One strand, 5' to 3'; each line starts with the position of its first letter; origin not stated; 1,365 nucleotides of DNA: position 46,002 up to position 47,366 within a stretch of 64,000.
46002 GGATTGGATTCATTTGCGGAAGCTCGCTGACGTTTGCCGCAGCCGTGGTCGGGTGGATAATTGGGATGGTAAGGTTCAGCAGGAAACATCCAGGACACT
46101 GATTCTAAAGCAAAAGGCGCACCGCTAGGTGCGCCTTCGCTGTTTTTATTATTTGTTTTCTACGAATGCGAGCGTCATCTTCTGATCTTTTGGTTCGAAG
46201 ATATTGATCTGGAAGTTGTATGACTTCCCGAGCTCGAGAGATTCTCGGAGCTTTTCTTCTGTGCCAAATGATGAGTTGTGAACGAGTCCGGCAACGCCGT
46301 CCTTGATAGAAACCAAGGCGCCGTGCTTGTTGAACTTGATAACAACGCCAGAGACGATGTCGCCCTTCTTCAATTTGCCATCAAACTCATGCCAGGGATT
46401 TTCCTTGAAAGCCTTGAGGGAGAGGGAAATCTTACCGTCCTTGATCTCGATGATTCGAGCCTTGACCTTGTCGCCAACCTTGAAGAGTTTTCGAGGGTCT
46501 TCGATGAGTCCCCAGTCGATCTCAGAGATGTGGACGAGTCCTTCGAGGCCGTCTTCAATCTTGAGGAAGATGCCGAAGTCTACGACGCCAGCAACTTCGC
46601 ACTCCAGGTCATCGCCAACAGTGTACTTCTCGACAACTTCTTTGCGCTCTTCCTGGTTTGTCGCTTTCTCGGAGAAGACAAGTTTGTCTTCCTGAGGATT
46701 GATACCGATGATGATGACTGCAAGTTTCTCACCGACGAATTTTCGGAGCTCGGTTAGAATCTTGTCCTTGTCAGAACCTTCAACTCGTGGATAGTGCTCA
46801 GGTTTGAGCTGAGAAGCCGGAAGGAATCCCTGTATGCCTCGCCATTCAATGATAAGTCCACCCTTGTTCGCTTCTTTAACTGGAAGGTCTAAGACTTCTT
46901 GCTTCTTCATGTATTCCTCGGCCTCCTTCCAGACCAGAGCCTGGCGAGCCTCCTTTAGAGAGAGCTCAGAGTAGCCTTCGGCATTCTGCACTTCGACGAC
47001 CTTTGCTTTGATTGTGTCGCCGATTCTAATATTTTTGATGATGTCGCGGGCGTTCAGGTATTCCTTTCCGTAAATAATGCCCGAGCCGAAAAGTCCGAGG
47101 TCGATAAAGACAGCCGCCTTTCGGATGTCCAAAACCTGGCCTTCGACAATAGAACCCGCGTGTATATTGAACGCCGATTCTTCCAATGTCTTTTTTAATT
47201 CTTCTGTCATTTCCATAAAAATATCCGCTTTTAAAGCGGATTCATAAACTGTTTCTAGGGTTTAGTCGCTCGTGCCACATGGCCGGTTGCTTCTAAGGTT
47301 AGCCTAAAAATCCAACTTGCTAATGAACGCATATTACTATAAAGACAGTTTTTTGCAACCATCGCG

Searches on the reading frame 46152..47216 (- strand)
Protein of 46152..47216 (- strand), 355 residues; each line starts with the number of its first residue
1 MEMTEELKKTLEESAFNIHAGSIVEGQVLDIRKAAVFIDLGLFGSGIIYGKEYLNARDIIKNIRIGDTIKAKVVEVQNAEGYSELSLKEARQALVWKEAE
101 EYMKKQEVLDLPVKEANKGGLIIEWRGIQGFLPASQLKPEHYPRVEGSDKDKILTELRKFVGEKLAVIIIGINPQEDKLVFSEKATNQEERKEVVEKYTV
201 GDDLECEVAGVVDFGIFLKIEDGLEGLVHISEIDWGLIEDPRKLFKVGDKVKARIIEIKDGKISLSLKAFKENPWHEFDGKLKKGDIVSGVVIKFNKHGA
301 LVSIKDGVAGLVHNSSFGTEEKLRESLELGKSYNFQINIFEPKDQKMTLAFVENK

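Call 77: search_protein_families(library=pfam, proteins=[window:46152-47216:-], max_evalue=0.00001)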
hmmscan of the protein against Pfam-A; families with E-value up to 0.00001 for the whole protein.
window:46152-47216:- (355 aa): 5 families
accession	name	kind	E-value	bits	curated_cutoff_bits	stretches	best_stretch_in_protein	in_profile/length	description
PF00575.29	S1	-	7.7e-37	126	22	3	198-267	2-73/74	S1 RNA binding domain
PF23459.1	S1_RRP5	-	1.7e-13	51.4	27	0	203-266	6-69/72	RRP5 S1 domain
PF21710.3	Spt6_S1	-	8.7e-08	32.8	27.5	0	16-90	12-89/91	Spt6, S1/OB domain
PF21543.3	CvfB_2nd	-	9.3e-08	32.3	27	0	240-268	50-75/76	Virulence regulatory factor CvfB, second domain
PF24685.1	OB_RRP5_4th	-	6.7e-06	26.5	31.5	0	224-259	37-72/92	RRP5 OB-fold domain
